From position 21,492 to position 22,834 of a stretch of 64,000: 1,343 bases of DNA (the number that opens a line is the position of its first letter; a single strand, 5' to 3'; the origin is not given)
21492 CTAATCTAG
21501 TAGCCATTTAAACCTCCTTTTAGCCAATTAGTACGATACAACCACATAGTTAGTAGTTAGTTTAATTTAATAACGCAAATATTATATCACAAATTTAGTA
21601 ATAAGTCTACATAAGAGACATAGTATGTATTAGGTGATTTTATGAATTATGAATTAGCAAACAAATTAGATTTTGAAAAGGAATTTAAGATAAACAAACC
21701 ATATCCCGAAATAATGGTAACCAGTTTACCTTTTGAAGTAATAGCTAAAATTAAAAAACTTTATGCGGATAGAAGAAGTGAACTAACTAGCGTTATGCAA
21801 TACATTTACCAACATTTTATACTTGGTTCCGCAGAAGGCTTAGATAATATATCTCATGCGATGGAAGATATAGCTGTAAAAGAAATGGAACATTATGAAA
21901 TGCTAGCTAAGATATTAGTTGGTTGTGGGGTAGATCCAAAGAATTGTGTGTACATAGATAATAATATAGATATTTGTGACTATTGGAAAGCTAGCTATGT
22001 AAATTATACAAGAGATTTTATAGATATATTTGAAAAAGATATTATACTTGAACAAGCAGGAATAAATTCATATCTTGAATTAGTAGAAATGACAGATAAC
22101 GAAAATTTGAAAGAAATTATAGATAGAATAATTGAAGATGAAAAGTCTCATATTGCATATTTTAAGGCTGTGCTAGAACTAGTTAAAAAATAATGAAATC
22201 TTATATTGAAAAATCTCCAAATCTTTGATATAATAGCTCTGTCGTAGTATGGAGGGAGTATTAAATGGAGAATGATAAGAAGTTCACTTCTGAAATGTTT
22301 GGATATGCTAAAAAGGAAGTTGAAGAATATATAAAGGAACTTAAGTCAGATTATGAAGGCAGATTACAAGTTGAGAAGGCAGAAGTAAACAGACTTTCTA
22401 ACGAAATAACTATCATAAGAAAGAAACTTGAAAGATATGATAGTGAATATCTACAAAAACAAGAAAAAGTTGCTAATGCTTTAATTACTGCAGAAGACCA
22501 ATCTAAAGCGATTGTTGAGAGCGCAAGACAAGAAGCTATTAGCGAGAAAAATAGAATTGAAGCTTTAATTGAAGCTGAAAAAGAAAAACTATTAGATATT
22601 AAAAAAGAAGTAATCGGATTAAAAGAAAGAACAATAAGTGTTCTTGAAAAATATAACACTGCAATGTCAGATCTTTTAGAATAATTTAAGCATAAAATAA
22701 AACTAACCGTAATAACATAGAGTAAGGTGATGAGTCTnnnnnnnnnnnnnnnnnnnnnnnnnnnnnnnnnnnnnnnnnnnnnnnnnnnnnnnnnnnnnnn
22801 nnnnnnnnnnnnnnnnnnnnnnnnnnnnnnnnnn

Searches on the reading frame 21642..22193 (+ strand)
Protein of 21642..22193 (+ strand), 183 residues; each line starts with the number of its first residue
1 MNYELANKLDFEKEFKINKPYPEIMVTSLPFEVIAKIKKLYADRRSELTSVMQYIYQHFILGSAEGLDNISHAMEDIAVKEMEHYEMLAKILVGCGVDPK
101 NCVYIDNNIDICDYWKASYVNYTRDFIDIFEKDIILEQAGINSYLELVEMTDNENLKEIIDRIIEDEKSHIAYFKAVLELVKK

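Call 10: search_protein_families(library=pfam, proteins=[window:21642-22193:+], max_evalue=0.001)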
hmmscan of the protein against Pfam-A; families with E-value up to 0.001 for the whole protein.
window:21642-22193:+ (183 aa): 5 families
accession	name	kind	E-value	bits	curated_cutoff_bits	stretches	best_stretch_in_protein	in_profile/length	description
PF05067.18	Mn_catalase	-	5.7e-12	45.6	27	2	115-181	128-194/284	Manganese containing catalase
PF00210.30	Ferritin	-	6.2e-11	42.8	24.5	1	38-182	2-140/142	Ferritin-like domain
PF02915.23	Rubrerythrin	-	2.8e-09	37.9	22.8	1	55-177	16-136/137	Rubrerythrin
PF12902.13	Ferritin-like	-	4.2e-05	24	22.3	1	47-100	8-60/221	Ferritin-like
PF13668.12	Ferritin_2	-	0.00011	22.8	24.7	1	69-178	40-136/138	Ferritin-like domain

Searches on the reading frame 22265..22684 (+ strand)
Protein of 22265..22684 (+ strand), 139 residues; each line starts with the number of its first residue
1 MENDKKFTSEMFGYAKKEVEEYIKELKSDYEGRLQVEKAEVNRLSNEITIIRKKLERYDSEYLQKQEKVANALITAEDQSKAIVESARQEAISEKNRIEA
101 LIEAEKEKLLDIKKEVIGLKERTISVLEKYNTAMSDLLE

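Call 67: search_protein_families(library=pfam, proteins=[window:22265-22684:+], max_evalue=0.001)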
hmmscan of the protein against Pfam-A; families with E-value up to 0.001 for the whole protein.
window:22265-22684:+ (139 aa): 1 family
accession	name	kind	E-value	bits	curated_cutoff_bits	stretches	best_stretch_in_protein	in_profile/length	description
PF05103.18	DivIVA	-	2.5e-09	37.6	28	1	4-124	8-124/131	DivIVA protein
